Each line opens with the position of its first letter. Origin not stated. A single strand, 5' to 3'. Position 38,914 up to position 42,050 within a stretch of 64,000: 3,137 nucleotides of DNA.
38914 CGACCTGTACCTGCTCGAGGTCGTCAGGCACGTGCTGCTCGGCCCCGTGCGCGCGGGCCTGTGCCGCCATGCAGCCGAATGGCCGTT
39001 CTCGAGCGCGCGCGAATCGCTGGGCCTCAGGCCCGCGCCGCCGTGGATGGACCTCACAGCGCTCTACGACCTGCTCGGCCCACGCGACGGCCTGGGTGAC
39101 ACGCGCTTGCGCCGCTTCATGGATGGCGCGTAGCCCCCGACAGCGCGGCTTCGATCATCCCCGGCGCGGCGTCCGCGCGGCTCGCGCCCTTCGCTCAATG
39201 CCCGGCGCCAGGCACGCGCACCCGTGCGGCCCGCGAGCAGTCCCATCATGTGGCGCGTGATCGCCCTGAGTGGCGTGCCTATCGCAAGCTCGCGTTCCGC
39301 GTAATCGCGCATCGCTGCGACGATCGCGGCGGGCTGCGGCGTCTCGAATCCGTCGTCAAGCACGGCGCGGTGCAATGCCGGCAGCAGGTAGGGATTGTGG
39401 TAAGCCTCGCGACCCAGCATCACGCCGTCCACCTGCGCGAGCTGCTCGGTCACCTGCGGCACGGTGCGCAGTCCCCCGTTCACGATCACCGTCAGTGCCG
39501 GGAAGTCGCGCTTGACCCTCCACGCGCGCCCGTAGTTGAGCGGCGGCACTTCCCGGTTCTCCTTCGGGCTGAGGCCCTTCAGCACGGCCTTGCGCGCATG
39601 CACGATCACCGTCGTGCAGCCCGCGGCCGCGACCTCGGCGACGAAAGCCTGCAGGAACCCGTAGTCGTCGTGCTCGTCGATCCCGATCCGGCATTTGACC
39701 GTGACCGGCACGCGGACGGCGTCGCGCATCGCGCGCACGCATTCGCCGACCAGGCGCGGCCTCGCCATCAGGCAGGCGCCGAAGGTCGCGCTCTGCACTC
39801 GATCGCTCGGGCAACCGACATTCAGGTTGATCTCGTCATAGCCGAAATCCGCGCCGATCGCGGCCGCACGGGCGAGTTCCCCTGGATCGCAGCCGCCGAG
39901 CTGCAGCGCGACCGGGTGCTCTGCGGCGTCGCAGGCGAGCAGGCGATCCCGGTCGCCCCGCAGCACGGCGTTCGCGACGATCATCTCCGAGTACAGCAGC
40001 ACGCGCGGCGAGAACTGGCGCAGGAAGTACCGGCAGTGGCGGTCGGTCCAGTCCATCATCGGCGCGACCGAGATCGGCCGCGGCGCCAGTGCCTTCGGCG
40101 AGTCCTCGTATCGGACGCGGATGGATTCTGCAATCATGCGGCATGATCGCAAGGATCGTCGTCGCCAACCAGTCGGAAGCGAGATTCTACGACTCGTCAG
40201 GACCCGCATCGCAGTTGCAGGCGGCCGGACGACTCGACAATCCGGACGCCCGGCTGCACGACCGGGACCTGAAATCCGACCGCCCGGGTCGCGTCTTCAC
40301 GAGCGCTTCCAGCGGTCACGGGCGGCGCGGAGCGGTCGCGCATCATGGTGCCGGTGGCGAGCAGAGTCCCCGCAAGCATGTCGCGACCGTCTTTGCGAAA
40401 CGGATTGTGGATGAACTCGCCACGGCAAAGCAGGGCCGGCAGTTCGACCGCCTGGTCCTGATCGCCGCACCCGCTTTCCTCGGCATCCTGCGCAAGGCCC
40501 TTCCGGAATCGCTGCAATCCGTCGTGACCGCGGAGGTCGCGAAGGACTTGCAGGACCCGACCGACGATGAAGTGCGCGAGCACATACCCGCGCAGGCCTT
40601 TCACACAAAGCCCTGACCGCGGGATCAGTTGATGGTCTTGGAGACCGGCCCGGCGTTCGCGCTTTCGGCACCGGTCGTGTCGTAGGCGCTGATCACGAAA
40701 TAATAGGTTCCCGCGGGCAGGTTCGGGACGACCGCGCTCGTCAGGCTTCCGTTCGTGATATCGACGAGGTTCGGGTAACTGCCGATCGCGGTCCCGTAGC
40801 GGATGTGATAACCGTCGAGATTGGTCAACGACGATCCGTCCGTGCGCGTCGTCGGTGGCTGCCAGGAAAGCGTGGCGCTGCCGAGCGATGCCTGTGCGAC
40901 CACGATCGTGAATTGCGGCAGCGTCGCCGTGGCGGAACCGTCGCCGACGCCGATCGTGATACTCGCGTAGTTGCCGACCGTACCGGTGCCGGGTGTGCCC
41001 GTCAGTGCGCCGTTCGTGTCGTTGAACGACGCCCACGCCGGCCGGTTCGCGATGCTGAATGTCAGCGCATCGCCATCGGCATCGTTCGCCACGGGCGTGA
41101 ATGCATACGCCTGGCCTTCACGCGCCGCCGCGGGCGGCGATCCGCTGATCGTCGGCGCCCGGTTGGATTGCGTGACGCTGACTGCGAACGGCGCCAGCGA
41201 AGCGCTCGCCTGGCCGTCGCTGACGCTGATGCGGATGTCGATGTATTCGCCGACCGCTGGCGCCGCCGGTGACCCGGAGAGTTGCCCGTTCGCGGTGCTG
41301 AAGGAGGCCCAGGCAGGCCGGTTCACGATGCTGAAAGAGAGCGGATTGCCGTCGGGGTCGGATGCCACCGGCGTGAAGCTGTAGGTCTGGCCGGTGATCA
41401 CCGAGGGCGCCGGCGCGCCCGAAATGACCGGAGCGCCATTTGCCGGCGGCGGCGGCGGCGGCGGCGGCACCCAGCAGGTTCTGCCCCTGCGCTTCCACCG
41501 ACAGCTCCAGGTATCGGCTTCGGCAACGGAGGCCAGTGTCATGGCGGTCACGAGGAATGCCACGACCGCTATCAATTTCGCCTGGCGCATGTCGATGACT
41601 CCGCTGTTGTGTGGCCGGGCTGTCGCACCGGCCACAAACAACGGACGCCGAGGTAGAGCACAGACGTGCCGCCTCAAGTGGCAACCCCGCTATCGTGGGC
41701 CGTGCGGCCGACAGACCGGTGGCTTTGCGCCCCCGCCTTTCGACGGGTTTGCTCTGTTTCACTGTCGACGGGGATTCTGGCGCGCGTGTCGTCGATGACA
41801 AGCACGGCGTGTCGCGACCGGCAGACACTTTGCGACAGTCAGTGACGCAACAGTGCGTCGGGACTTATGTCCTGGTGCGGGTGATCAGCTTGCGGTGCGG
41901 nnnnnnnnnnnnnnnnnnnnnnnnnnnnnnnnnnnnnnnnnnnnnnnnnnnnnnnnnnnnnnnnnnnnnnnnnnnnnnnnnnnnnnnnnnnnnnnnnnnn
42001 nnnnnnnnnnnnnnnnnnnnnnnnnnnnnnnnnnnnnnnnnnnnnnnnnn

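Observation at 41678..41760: c-di-GMP-I (GEMM-I) riboswitch in the leader of a He_PIG/FN3 secreted-protein gene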

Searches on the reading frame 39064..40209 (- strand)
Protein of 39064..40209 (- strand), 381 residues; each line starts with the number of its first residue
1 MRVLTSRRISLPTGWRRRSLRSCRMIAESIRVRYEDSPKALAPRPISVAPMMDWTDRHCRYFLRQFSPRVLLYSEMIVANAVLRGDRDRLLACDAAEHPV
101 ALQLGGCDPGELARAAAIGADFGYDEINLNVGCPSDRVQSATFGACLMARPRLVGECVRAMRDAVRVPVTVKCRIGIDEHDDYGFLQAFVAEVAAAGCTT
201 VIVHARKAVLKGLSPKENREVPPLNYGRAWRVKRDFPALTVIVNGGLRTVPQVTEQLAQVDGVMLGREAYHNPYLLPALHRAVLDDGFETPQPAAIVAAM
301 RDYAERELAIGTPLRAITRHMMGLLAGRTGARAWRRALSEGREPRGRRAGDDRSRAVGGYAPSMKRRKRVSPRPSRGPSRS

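Call 9: search_protein_families(library=pfam, proteins=[window:39064-40209:-], max_evalue=0.01)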
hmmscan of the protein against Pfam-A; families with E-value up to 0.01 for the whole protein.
window:39064-40209:- (381 aa): 1 family
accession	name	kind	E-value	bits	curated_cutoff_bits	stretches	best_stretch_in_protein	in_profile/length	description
PF01207.24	Dus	-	1.2e-80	271.3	20.4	1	48-345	2-296/311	Dihydrouridine synthase (Dus)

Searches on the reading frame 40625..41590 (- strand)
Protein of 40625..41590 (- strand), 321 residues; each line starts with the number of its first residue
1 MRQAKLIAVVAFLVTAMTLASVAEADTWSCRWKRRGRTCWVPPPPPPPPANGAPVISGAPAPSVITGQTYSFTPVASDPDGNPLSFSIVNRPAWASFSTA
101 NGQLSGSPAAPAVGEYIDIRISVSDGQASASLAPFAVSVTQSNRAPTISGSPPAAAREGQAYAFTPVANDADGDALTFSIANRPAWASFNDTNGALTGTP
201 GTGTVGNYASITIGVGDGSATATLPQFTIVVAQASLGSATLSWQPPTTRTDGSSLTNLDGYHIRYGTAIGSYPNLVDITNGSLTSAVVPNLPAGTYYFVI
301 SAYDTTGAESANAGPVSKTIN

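Call 9: search_protein_families(library=pfam, proteins=[window:40625-41590:-], max_evalue=0.01)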
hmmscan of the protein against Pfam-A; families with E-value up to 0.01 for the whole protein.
window:40625-41590:- (321 aa): 6 families
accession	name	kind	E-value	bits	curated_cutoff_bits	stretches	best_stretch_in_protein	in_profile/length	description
PF05345.18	He_PIG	-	2.1e-21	76.6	24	2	146-231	2-95/96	Putative Ig domain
PF17963.7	Big_9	-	1.1e-13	52.3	23.6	2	143-223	1-83/89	Bacterial Ig domain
PF17803.7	Cadherin_4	-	4.7e-06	27.5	25.1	1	136-204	4-68/71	Bacterial cadherin-like domain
PF00041.27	fn3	-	0.00024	21.7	25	1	230-307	7-73/84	Fibronectin type III domain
PF07495.19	Y_Y_Y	-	0.0044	17.3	26.6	1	262-312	7-56/65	Y_Y_Y domain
PF18957.6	RibLong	-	0.0085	17.3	27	0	174-223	34-86/93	Long Rib domain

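Call 10: find_related_loci(query=window:40625-41590:-, collection=genome_contigs, flank=6000)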
Query window:40625-41590:- (321 aa) in genome_contigs; peptide patterns used: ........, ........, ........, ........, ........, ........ (x = any residue, [..] = any of these).
133 stretches matched a pattern; 10 encode a relative of the query (tblastn E <= 1e-3); 10 distinct loci.
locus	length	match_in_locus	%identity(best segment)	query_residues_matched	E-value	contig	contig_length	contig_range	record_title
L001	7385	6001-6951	72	4-321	1e-138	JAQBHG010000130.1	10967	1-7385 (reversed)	MAG: Steroidobacteraceae bacterium isolate MAG_453_bin-06 453_bin-06_ctg-130, whole genome shotgun sequence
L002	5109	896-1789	70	19-320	2e-132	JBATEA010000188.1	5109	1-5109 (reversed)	MAG: Steroidobacteraceae bacterium isolate MFD10090_ilm_asm_bin24 k127_89466, whole genome shotgun sequence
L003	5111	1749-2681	62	4-321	2e-122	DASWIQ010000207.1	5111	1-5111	MAG TPA_asm: Steroidobacteraceae bacterium isolate SMAG_U2873 k141_364633, whole genome shotgun sequence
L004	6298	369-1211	70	50-321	1e-110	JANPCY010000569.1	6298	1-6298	MAG: Steroidobacteraceae bacterium isolate VAR_78_metabat_449_sub VAR_78_k141_3483945, whole genome shotgun sequence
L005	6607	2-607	75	4-321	2e-83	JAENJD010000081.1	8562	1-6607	MAG: Steroidobacteraceae bacterium isolate CoA_1_bin.57 scaffold_4307, whole genome shotgun sequence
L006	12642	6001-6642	70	8-321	2e-78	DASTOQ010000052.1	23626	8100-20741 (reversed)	MAG TPA_asm: Steroidobacteraceae bacterium isolate SMAG_U2174 k141_851569, whole genome shotgun sequence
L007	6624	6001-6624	60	4-252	3e-69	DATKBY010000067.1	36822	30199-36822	MAG TPA_asm: Steroidobacteraceae bacterium isolate SMAG_U14432 k141_3501619, whole genome shotgun sequence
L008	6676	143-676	51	51-320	3e-48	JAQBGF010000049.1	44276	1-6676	MAG: Gammaproteobacteria bacterium isolate MAG_446_bin-03 446_bin-03_ctg-049, whole genome shotgun sequence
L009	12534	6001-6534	49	51-320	4e-47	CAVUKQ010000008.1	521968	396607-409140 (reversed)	MAG: uncultured Gammaproteobacteria bacterium isolate MFD00392.bin.2.65 genome assembly, contig: contig_2286, whole geno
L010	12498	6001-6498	49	53-310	5e-41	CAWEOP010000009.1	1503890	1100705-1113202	MAG: uncultured Gammaproteobacteria bacterium isolate MFD02242.bin.1.297 genome assembly, contig: contig_3154, whole gen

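Call 48: find_homologous_proteins(query=window:40625-41590:-, max_evalue=1e-20)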
Query window:40625-41590:- (321 aa): 4766 proteins with E <= 1e-20 among 8000 candidates; the best 120 are listed.
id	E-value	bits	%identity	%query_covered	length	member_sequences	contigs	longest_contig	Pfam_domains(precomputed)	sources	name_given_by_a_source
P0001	4.4e-203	691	100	100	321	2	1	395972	PF17963.8,PF17803.8,PF05345.19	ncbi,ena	-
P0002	1.9e-193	660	51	84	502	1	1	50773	PF17963.8,PF17892.8,PF18957.7,PF17803.8,PF05345.19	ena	-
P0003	2.9e-184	630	58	84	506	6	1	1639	PF17963.8,PF18957.7,PF17803.8,PF05345.19,PF00041.28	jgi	jgi:hypothetical protein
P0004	1.8e-182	624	52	84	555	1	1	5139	PF17963.8,PF05345.19,PF05510.19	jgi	jgi:hypothetical protein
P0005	4.4e-182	622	54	85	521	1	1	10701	PF17963.8,PF18957.7,PF05345.19,PF00041.28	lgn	-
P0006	5.8e-181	619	65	85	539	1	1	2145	PF17963.8,PF17892.8,PF18957.7,PF17803.8,PF05345.19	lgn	-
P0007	3.0e-177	607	53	84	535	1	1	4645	PF17963.8,PF18957.7,PF17803.8,PF05345.19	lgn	-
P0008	8.1e-177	605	56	57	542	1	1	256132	PF18957.7,PF05345.19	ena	-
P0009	9.5e-176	602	55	85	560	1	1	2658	PF17963.8,PF18957.7,PF17803.8,PF05345.19,PF00041.28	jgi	jgi:hypothetical protein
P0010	4.6e-174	596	53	84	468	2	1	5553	PF17963.8,PF18957.7,PF05345.19,PF00041.28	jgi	jgi:hypothetical protein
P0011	9.6e-174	595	51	84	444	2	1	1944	PF17963.8,PF17892.8,PF18957.7,PF17803.8,PF05345.19,PF05510.19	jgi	jgi:hypothetical protein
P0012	6.8e-173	592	46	64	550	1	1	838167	PF17963.8,PF18957.7,PF05345.19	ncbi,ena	-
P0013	1.5e-171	588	60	84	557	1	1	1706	PF17963.8,PF18957.7,PF17803.8,PF05345.19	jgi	-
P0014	2.0e-170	584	50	85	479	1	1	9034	PF17963.8,PF18957.7,PF05345.19,PF00041.28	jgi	jgi:hypothetical protein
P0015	3.1e-170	583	58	85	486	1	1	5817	PF17963.8,PF17892.8,PF18957.7,PF17803.8,PF05345.19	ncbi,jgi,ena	jgi:hypothetical protein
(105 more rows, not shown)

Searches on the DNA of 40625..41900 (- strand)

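Call 4: search_rna_families(source=window, start=41500, end=41900, threshold=evalue, max_evalue=10, show_alignments=3)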
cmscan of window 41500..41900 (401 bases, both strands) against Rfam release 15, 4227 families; matches with E-value up to 10: 3.
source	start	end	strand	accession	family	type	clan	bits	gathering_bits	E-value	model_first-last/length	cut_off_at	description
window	41677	41763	-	RF01051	c-di-GMP-I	Cis-reg; riboswitch;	CL00126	74.2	35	6.7e-15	1-87/87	no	c-di-GMP-I riboswitch aptamer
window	41586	41823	-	RF02357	RNaseP-T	Gene; ribozyme;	CL00002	15.4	60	0.36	1-208/208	no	RNaseP truncated form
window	41763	41827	+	RF00864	mir-BART20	Gene; miRNA;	-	14.5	70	6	1-81/81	no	mir-BART20 microRNA precursor family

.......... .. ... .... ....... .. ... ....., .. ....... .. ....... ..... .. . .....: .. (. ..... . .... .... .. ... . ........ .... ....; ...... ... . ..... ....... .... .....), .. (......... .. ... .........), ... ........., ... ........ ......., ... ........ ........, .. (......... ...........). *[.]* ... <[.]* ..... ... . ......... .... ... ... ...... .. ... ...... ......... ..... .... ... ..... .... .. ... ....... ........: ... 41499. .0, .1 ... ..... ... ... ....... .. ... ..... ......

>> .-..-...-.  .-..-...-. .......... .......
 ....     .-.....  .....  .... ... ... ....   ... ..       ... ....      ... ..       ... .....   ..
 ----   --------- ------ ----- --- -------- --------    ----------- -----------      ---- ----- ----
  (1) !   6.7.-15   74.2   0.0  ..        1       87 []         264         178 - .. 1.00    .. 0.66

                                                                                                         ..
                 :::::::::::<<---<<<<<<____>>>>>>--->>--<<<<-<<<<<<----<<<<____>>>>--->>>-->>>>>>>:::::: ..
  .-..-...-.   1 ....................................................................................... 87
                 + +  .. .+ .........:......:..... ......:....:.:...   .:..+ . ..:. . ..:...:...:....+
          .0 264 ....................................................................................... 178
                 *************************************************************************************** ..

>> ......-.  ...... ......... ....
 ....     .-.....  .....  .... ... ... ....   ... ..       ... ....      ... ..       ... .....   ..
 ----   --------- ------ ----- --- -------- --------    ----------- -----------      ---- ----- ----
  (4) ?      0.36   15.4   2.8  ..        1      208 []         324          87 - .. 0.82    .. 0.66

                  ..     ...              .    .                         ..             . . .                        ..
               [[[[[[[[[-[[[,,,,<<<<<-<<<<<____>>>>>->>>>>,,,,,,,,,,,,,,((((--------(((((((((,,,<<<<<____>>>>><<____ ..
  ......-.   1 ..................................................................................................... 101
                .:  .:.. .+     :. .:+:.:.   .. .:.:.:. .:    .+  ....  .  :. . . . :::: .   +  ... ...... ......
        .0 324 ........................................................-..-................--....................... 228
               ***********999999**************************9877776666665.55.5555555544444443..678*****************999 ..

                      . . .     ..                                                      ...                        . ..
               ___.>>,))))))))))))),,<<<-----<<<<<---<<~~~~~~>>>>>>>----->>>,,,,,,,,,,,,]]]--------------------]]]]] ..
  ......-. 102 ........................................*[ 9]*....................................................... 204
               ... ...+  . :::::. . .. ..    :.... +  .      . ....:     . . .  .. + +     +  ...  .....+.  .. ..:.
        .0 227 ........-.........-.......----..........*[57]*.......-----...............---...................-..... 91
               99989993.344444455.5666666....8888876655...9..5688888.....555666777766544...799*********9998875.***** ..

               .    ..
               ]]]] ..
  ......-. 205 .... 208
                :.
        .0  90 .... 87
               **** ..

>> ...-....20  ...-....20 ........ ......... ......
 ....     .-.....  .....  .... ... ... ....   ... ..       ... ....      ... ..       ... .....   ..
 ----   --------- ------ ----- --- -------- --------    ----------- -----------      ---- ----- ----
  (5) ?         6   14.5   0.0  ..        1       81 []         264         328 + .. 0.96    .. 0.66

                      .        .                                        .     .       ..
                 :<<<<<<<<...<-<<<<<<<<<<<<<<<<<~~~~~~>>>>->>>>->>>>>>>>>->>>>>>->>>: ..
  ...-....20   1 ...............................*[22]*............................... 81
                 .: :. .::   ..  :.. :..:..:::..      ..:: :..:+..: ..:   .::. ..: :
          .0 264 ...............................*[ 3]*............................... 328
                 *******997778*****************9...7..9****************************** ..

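Call 11: search_rna_families(sources=[L001, L002, L003, L004, L005, L006, L007, L008, L009, L010], threshold=gathering, show_alignments=10)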
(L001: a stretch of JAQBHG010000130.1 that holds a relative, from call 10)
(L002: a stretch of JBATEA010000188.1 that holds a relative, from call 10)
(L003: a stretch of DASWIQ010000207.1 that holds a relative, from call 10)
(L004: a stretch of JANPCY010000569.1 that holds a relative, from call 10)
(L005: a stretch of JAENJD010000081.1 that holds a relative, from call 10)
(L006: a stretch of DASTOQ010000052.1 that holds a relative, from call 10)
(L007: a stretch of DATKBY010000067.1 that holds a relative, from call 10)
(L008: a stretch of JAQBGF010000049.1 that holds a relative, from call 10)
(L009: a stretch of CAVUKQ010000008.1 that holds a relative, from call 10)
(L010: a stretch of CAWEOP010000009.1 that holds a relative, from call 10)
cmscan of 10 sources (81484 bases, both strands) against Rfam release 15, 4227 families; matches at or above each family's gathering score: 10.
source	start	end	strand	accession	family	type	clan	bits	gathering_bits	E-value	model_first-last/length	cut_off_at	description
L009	10077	10163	-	RF01051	c-di-GMP-I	Cis-reg; riboswitch;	CL00126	87.4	35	8.2e-16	1-87/87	no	c-di-GMP-I riboswitch aptamer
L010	5639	5726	+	RF01051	c-di-GMP-I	Cis-reg; riboswitch;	CL00126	83.8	35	6e-15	1-87/87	no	c-di-GMP-I riboswitch aptamer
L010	5440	5526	+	RF01051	c-di-GMP-I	Cis-reg; riboswitch;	CL00126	83.3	35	8e-15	1-87/87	no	c-di-GMP-I riboswitch aptamer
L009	9874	9961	-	RF01051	c-di-GMP-I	Cis-reg; riboswitch;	CL00126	82.7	35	1.2e-14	1-87/87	no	c-di-GMP-I riboswitch aptamer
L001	5797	5883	+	RF01051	c-di-GMP-I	Cis-reg; riboswitch;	CL00126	81.1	35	2.8e-14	1-87/87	no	c-di-GMP-I riboswitch aptamer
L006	5903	5989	+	RF01051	c-di-GMP-I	Cis-reg; riboswitch;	CL00126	78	35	1.6e-13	1-87/87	no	c-di-GMP-I riboswitch aptamer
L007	5795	5881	+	RF01051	c-di-GMP-I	Cis-reg; riboswitch;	CL00126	76.4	35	3.9e-13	1-87/87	no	c-di-GMP-I riboswitch aptamer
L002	645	731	+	RF01051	c-di-GMP-I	Cis-reg; riboswitch;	CL00126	76.1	35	4.7e-13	1-87/87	no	c-di-GMP-I riboswitch aptamer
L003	1633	1719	+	RF01051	c-di-GMP-I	Cis-reg; riboswitch;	CL00126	69.5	35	1.9e-11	1-87/87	no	c-di-GMP-I riboswitch aptamer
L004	126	213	+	RF01051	c-di-GMP-I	Cis-reg; riboswitch;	CL00126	68.7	35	3.1e-11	1-87/87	no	c-di-GMP-I riboswitch aptamer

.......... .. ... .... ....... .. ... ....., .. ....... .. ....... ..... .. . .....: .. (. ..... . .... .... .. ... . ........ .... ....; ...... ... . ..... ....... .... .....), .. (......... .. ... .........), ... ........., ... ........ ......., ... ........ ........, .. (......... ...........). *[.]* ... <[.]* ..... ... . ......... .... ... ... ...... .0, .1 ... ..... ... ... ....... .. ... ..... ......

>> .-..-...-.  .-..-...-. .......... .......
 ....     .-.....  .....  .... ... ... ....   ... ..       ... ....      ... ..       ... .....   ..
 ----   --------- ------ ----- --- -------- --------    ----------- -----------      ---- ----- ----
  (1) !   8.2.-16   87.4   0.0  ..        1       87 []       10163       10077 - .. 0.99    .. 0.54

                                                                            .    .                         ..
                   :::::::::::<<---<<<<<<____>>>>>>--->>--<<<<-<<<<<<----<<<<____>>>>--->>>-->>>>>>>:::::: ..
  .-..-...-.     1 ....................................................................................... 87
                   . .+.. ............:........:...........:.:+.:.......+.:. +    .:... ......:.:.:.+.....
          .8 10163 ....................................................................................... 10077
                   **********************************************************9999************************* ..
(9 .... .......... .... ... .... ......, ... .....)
